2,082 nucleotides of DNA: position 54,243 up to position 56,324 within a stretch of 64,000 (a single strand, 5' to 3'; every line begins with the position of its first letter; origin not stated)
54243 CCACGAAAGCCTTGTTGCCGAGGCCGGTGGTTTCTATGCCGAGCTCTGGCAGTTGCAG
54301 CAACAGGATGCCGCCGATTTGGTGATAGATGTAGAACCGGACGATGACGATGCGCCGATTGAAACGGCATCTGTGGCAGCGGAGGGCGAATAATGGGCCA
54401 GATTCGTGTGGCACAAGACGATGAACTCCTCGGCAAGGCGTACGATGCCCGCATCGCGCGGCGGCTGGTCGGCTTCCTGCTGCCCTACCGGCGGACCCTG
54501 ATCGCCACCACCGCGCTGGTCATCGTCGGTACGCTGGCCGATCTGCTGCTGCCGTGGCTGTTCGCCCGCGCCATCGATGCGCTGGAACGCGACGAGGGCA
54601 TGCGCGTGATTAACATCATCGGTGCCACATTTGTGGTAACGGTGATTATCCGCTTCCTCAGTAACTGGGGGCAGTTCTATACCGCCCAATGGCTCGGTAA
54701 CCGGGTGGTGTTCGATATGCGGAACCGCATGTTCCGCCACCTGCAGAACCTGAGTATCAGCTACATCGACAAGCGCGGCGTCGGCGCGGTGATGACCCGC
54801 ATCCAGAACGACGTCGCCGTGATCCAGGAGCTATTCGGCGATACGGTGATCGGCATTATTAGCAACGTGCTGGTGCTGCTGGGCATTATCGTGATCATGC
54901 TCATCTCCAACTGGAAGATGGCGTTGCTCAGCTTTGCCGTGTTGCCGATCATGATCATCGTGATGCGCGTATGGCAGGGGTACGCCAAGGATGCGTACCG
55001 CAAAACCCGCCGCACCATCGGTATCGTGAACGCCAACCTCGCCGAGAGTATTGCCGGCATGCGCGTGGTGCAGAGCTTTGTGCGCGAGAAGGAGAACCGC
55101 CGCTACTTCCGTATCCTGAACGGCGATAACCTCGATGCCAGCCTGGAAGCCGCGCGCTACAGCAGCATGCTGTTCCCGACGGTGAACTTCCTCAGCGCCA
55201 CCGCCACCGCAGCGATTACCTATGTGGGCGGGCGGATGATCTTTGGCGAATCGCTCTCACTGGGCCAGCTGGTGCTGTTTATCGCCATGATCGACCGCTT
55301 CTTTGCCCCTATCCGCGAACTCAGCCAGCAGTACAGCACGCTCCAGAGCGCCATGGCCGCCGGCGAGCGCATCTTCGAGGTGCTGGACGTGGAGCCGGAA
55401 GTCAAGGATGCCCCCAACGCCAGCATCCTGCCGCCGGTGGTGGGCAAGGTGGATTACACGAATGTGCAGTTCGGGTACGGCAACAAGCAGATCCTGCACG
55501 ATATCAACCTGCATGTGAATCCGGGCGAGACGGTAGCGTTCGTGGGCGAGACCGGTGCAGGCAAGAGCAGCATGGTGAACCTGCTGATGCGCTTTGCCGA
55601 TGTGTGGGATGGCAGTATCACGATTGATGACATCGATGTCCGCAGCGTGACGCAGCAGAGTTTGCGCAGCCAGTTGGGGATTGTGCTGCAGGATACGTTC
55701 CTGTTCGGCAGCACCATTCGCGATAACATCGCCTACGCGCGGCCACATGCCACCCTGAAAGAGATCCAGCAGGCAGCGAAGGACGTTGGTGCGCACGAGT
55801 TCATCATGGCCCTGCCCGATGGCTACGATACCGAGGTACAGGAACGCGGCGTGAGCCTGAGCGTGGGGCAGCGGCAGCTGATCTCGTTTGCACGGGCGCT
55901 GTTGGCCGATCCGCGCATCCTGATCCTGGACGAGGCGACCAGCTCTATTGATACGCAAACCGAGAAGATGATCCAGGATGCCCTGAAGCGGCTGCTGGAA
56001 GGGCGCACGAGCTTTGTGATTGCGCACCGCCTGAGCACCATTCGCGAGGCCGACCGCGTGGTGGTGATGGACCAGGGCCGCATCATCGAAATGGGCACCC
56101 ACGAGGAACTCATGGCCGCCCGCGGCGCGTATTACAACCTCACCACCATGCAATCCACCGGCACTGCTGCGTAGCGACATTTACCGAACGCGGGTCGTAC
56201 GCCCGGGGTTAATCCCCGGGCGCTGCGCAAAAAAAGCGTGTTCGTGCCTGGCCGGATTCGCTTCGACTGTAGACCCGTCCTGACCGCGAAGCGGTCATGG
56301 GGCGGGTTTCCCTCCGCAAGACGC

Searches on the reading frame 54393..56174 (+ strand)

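Call 76: search_protein_families(library=pfam, proteins=[window:54393-56174:+], max_evalue=0.001)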
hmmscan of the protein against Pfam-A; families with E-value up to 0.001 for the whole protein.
window:54393-56174:+ (593 aa): 4 families
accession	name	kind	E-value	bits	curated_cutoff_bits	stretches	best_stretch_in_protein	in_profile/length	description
PF00664.28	ABC_membrane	-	1.3e-52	179.6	28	1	36-306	1-273/274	ABC transporter transmembrane region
PF00005.33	ABC_tran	-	5.1e-29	102.1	25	1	368-517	1-137/137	ABC transporter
PF02463.25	SMC_N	-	0.00023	21.1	40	0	470-560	135-212/220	RecF/RecN/SMC N terminal domain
PF03193.22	RsgA_GTPase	-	0.0003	21.1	30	1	352-409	81-137/174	RsgA GTPase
